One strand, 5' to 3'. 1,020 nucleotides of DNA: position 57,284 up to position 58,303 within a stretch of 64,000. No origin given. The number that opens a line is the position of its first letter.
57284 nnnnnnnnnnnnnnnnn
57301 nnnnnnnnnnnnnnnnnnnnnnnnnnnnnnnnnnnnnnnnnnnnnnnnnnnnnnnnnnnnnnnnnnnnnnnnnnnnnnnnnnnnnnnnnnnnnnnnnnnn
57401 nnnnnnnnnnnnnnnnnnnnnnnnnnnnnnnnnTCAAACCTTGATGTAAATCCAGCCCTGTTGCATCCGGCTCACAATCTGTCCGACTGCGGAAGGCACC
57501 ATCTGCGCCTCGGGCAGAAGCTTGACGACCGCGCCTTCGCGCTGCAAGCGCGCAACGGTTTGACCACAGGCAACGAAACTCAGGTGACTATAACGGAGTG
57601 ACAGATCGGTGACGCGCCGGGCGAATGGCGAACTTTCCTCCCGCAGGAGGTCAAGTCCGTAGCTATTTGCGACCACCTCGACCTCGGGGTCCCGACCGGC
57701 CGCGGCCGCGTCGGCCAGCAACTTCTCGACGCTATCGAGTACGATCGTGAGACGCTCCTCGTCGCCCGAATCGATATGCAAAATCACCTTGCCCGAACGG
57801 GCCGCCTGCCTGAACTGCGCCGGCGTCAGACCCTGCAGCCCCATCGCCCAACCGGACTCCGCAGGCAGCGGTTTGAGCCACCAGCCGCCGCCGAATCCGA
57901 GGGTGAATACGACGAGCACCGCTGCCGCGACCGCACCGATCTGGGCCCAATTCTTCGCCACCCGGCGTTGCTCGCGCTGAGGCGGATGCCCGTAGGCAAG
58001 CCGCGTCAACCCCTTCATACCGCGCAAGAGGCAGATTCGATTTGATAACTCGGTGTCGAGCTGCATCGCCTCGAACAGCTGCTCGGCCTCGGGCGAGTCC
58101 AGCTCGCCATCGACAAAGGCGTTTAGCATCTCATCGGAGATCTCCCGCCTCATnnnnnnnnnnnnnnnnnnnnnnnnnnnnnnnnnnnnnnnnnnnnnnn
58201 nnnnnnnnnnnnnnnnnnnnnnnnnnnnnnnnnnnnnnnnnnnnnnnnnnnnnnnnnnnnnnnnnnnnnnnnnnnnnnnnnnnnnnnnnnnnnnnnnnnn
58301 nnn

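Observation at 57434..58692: ECF sigma/anti-sigma pair whose anti-sigma factor carries a DsrE/YchN-like C-terminal domain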

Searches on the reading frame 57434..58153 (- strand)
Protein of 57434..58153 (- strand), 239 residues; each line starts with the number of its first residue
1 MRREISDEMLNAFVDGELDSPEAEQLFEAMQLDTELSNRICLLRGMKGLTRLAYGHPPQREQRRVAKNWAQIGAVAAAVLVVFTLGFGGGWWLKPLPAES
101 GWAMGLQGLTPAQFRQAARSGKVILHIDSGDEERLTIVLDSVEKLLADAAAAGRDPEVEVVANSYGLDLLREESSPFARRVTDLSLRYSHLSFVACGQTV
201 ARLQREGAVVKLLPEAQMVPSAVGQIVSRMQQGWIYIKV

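Call 3: search_protein_families(library=pfam, proteins=[window:57434-58153:-], max_evalue=1)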
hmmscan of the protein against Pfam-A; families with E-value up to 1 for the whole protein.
window:57434-58153:- (239 aa): 2 families
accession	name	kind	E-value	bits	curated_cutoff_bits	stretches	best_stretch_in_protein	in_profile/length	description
PF02635.20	DsrE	-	0.0088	16.6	22.7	1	145-238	21-115/116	DsrE/DsrF-like family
PF13490.11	zf-HC2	-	0.013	16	22.2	1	7-26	5-24/35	Putative zinc-finger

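Call 4: search_protein_families(library=ncbifam, proteins=[window:57434-58153:-], max_evalue=1)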
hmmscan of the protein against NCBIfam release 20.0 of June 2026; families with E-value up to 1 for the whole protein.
window:57434-58153:- (239 aa): 3 families
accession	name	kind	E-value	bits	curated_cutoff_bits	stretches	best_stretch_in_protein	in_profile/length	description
NF051881.1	StressantisigmaChrR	equivalog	0.0066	16.1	300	0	2-40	1-39/209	cadmium/peroxide/UV radiation responsive anti-sigma factor ChrR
NF052375.1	antisigma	equivalog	0.013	15.5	100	1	57-142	73-157/217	anti-sigma factor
NF047371.1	FlcA_CTERM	equivalog_domain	0.017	13.6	300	1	3-119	27-143/646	periplasmic flagellar collar protein FlcA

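Call 5: find_homologous_proteins(query=window:57434-58153:-, max_evalue=0.001)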
Query window:57434-58153:- (239 aa): 178 proteins with E <= 0.001 among 4219 candidates; the best 120 are listed.
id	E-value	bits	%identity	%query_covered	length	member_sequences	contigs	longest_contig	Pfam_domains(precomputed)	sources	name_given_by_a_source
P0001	3.0e-152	522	100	100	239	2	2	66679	-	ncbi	ncbi:MAG: hypothetical protein ACFCUG_07105 [Thiotrichales bacterium]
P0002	5.2e-117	407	76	100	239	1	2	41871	-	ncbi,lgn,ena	ncbi:MAG: hypothetical protein ACFCUJ_03670 [Thiotrichales bacterium]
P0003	8.1e-82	292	56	100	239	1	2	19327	-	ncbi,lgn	-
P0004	5.4e-53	198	41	100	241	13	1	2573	-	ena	-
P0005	5.0e-50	188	41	100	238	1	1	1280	-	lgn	-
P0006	1.1e-49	187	43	100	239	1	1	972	-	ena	-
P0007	1.4e-49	187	43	98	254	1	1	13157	-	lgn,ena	-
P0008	1.7e-49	186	45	97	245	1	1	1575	-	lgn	-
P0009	3.0e-49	185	41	100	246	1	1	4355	-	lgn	-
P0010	8.6e-49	184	42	100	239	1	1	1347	-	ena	-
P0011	1.2e-48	183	42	98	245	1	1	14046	-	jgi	jgi:uncharacterized protein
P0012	2.5e-48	182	43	100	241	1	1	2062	-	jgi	jgi:intracellular sulfur oxidation DsrE/DsrF family protein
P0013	3.1e-48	182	40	98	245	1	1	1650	-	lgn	-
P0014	4.6e-48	182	43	98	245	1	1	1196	-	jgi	jgi:uncharacterized protein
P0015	5.7e-48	181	41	100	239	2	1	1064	-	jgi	jgi:intracellular sulfur oxidation DsrE/DsrF family protein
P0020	6.4e-47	178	41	100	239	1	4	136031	-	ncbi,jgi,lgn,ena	jgi:Uncharacterized conserved protein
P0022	8.5e-47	177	40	98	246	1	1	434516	-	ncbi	-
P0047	8.7e-45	171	43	98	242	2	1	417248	-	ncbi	ncbi:MAG: hypothetical protein AB1899_00050 [Pseudomonadota bacterium]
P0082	2.4e-40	156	37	99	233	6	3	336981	-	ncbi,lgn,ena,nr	ncbi:MAG: transmembrane anti-sigma factor [Rhodocyclaceae bacterium]|nr:MAG: transmembrane anti-sigm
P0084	2.8e-40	156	39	100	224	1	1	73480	-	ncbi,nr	ncbi:MAG: hypothetical protein HZA62_09410 [Rhodocyclales bacterium]|nr:hypothetical protein [Rhodoc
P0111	2.2e-38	150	38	98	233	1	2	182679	-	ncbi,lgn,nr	ncbi:MAG: hypothetical protein Q7J42_04380 [Sulfuritalea sp.]|nr:hypothetical protein [Sulfuritalea 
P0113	2.6e-38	150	38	99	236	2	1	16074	-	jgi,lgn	jgi:intracellular sulfur oxidation DsrE/DsrF family protein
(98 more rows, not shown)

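Call 6: search_solved_structures(query=window:57434-58153:-, max_evalue=10, show_alignments=3)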
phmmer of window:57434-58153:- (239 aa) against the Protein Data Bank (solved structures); distinct sequences matched with E-value up to 10: 7.
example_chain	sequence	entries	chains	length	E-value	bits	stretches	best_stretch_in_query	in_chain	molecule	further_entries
1l1s_A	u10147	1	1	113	4.3e-12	49.1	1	122-238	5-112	hypothetical protein MTH1491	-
2pd2_A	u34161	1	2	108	0.00016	24.3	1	154-237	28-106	Hypothetical protein ST0148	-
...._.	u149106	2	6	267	0.021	17.4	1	58-118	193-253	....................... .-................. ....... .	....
8uja_A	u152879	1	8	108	0.024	17.2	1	132-237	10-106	T33-fn10: engineered DrsE like sulfur reductase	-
4zr8_A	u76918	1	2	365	0.059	15.9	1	80-131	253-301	Uroporphyrinogen decarboxylase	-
2zcu_A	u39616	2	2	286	0.24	13.9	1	110-160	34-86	Uncharacterized oxidoreductase ytfG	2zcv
8in9_B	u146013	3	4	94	0.79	12.2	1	13-62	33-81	Polyketide synthase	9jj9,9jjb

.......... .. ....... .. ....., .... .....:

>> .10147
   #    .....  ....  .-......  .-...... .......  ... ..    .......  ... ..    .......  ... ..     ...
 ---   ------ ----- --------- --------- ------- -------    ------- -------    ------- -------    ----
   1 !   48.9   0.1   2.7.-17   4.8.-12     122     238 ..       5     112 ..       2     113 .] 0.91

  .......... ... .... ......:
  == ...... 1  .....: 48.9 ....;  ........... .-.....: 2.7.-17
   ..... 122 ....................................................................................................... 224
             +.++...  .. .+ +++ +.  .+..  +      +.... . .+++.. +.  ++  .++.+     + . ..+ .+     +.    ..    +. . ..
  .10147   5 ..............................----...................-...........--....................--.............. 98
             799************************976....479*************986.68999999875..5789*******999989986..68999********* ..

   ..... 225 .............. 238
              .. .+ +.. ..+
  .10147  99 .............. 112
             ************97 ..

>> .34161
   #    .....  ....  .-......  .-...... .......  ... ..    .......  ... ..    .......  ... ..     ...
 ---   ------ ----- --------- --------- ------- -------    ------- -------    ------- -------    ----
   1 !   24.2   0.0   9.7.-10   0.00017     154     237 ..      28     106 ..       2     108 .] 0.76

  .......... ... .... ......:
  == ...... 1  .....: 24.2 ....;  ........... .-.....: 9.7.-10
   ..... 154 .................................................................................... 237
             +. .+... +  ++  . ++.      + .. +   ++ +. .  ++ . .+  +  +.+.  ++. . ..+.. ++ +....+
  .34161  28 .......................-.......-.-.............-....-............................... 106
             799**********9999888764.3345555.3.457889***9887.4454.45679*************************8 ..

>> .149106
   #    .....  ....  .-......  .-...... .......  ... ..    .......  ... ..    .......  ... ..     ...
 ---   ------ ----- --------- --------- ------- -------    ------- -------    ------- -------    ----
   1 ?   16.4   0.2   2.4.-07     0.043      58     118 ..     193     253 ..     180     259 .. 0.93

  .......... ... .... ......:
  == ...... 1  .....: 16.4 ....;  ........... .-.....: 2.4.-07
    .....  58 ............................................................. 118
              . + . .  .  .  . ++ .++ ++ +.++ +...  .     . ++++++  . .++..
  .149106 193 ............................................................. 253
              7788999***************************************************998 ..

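Call 10: find_encoding_contigs(protein=P0022, flank=8000, max_places=2)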
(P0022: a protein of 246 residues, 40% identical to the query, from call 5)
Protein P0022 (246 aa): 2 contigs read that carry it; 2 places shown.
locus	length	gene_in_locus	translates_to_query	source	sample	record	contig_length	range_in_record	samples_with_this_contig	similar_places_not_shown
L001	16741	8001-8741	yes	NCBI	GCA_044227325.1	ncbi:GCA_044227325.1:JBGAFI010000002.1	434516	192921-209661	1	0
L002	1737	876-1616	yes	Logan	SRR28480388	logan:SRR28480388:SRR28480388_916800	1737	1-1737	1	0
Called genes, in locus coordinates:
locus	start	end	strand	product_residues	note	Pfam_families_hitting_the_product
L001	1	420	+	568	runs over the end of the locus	PF08269:dCache_2, PF17200:sCache_2, PF17201:Cache_3-Cache_2, PF00015:MCPsignal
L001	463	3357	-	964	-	PF11845:Tll0287-like, PF08447:PAS_3, PF00989:PAS, PF08448:PAS_4, PF13426:PAS_9, PF00990:GGDEF, PF00563:EAL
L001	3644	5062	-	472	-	PF08323:Glyco_transf_5, PF20706:GT4-conflict (faint), PF13439:Glyco_transf_4 (weak), PF00534:Glycos_transf_1, PF13692:Glyco_trans_1_4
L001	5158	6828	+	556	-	PF00989:PAS, PF13426:PAS_9, PF08447:PAS_3, PF06103:DUF948 (faint), PF00672:HAMP, PF00015:MCPsignal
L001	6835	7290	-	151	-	PF02635:DsrE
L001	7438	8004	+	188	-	PF04542:Sigma70_r2, PF22029:PhyR_sigma2 (weak), PF08281:Sigma70_r4_2, PF04545:Sigma70_r4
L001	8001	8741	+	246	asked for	-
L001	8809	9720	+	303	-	PF02826:2-Hacid_dh_C (faint), PF03446:NAD_binding_2, PF00393:6PGD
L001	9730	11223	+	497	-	PF00479:G6PD_N, PF02781:G6PD_C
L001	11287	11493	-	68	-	-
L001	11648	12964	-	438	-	PF01266:DAO (faint), PF07992:Pyr_redox_2, PF21706:FCSD_central, PF09242:FCSD-flav_bind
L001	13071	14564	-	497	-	PF04715:, PF00425:Chorismate_bind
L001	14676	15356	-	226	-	PF00702:Hydrolase, PF12710:HAD (weak), PF13344:Hydrolase_6 (faint), PF13419:HAD_2, PF13242:Hydrolase_like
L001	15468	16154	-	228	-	PF00834:Ribul_P_3_epim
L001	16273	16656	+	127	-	PF04379:DUF525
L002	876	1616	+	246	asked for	-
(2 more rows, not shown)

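Call 11: find_encoding_contigs(protein=P0082, flank=8000, max_places=2)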
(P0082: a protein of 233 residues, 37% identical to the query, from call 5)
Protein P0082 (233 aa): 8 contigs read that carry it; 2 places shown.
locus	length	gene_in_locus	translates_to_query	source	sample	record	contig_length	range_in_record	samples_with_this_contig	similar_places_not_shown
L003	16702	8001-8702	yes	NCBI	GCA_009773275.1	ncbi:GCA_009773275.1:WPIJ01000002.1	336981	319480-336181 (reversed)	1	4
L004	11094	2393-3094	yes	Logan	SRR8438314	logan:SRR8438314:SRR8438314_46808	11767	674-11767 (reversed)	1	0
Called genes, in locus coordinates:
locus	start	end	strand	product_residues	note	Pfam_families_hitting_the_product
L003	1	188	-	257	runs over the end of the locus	PF10370:Rv2993c-like_N, PF01557:FAA_hydrolase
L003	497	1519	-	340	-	PF00226:DnaJ, PF04471:Mrr_cat, PF22722:NA-iREase1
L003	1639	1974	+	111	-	PF13560:HTH_31, PF01381:HTH_3 (weak)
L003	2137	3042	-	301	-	-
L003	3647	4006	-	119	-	-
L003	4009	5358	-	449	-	PF13356:Arm-DNA-bind_3, PF00589:Phage_integrase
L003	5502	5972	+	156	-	PF01878:EVE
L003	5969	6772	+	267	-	PF01925:TauE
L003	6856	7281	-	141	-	-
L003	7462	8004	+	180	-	PF04542:Sigma70_r2, PF08281:Sigma70_r4_2, PF04545:Sigma70_r4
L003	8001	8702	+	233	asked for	-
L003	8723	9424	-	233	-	PF02798:GST_N, PF13409:GST_N_2, PF13417:GST_N_3, PF00043:GST_C, PF13410:GST_C_2 (weak)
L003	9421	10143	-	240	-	PF00657:Lipase_GDSL, PF13472:Lipase_GDSL_2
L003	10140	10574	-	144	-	PF11026:DUF2721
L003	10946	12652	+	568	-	PF00664:ABC_membrane, PF00005:ABC_tran, PF13304:AAA_21 (faint)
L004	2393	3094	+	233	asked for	-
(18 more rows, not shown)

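Call 12: find_encoding_contigs(protein=P0020, flank=8000, max_places=2)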
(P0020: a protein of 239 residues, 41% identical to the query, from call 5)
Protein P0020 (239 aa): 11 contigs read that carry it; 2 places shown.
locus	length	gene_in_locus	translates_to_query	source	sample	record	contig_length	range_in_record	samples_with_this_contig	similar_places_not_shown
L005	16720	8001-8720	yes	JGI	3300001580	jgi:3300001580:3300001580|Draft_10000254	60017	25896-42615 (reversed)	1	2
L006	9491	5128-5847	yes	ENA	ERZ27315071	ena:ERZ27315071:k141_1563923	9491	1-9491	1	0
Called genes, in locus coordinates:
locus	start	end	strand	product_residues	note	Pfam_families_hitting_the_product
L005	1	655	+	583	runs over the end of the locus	PF13432:TPR_16 (faint), PF00092:VWA (faint), PF13519:VWA_2, PF07719:TPR_2 (faint), PF00515:TPR_1 (weak)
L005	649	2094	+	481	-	-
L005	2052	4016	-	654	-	PF11992:TgpA_N, PF01841:Transglut_core, PF13559:DUF4129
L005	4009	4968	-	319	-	-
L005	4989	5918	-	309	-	PF20030:bpMoxR, PF00004:AAA (weak), PF07726:AAA_3, PF07728:AAA_5, PF17863:AAA_lid_2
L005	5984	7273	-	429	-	PF07690:MFS_1, PF03092:BT1, PF03209:PUCC (weak)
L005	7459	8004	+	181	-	PF04542:Sigma70_r2, PF04545:Sigma70_r4, PF08281:Sigma70_r4_2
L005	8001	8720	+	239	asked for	-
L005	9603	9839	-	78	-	-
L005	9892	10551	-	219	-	PF00072:Response_reg, PF08281:Sigma70_r4_2 (weak), PF13936:HTH_38 (weak), PF00196:GerE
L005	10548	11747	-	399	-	PF13185:GAF_2 (weak), PF07730:HisKA_3, PF02518:HATPase_c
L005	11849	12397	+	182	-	PF14803:Zn_ribbon_Nudix, PF00293:NUDIX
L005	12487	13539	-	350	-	PF21739:DUF6866_N, PF21740:DUF6866_C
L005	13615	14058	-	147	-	-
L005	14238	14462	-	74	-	-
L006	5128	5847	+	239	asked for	-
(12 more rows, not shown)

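Call 14: find_related_loci(query=A1, collection=genome_contigs, flank=7000)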
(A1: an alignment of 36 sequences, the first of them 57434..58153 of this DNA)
Query A1 (239 aa) in genome_contigs; peptide patterns used: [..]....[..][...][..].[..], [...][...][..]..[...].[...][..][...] (x = any residue, [..] = any of these).
249 stretches matched a pattern; 221 encode a relative of the query (tblastn E <= 1e-3); the best 80 are kept; 80 distinct loci.
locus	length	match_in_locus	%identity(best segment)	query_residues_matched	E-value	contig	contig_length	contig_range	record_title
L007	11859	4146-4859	76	1-238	2e-123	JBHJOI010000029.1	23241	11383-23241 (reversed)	MAG: Thiotrichales bacterium isolate al_S2C1199_2 S2Ck119_1150674, whole genome shotgun sequence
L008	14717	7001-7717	56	1-239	5e-85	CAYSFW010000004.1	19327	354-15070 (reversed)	MAG TPA_asm: uncultured Thiotrichales bacterium isolate binchicken_co23_231 genome assembly, contig: k141_428503, whole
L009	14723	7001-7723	42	5-239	4e-58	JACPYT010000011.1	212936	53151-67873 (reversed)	MAG: Hydrogenophilales bacterium isolate NC_groundwater_870_Pr1_S2p5_64_29 Montesol18_S2p5_coassembly_scaffold_474292, w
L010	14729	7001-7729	42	1-239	1e-57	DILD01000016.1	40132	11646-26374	MAG TPA_asm: Thiobacillus denitrificans isolate UBA5601 UBA5601_contig_1602, whole genome shotgun sequence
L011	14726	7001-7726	41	1-239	3e-57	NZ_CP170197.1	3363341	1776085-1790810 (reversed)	Sulfuriferula sp. GW1 chromosome, complete genome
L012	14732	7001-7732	43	1-239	3e-57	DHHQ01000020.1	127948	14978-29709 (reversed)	MAG TPA_asm: Thiobacillus denitrificans isolate UBA4768 UBA4768_contig_524, whole genome shotgun sequence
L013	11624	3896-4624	41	1-239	2e-56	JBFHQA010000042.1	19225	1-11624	MAG: Thiobacillus sp. isolate Mix_sand08.2021.06.G.60 k141_943791_length_19225_cov_11.5821, whole genome shotgun sequenc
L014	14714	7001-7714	41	5-239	3e-56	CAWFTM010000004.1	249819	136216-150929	MAG: uncultured Hydrogenophilales bacterium isolate MFD00709.bin.2.42 genome assembly, contig: contig_13502, whole genom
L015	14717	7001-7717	41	4-239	4e-56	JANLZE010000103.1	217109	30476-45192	MAG: Thiobacillaceae bacterium isolate OTE_14_concoct_81 OTE_14_k141_990571, whole genome shotgun sequence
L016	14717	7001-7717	42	5-239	1e-55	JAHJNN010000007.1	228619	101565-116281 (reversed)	MAG: Gammaproteobacteria bacterium isolate Old_saline_glass_biofilm.mb.4 Old_saline_glass_bi.mb.4_k141_25845, whole geno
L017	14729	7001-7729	41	1-239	1e-55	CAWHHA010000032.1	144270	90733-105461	MAG: uncultured beta proteobacterium isolate MFD00709.bin.2.45 genome assembly, contig: contig_63131, whole genome shotg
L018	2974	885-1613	40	1-239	1e-55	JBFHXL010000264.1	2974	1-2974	MAG: Thiobacillus sp. isolate Mix_sand09.2021.07.Z.56 k141_2702612_length_2974_cov_9.6587, whole genome shotgun sequence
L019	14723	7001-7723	41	1-239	2e-55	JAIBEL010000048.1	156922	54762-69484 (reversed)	MAG: Rhizobium sp. isolate B91_maxbin.006 B91_k141_14773, whole genome shotgun sequence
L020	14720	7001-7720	41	5-239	5e-55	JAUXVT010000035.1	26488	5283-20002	MAG: Thiobacillus sp. isolate C15_maxbin.023 C15_k141_434623, whole genome shotgun sequence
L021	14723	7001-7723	40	1-239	5e-55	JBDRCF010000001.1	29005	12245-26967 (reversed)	MAG: Pseudomonadota bacterium isolate MEGAHIT-group-1.17 k141_7950968, whole genome shotgun sequence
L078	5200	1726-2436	41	10-239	1e-50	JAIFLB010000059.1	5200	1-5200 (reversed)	MAG: Betaproteobacteria bacterium isolate bin_151 scaffold_32516, whole genome shotgun sequence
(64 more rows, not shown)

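Call 16: predict_structure(alignment_id=A1)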
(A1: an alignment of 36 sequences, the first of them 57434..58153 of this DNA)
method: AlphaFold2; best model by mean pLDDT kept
length: 239 residues; sequences in the alignment: 36
mean_pLDDT: 84.3   pTM: 0.56
mean pLDDT of the five models: 84.3, 83.6, 83.0, 81.8, 79.5
residues with pLDDT >= 90: 161; 70-90: 29; 50-70: 23; < 50: 26
segments of 3 or more residues with pLDDT < 50: 63-68, 89-107
pLDDT, mean of each block of 10 residues (from residue 1): 84 95 95 94 92 74 49 64 61 44 48 80 95 94 94 96 96 95 97 97 96 98 96 93
secondary structure, 60 per line:
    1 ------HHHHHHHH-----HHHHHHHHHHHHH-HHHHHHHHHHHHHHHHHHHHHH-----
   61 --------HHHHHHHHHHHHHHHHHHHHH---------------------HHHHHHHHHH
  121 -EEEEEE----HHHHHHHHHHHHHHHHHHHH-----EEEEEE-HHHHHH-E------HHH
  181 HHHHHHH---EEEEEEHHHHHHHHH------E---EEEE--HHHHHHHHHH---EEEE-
elements in order: H7-14 H20-32 H34-55 H69-89 H111-120 E122-127 H132-151 E157-162 H164-169 H178-187 E191-196 H197-205 E216-219 H222-231 E235-238
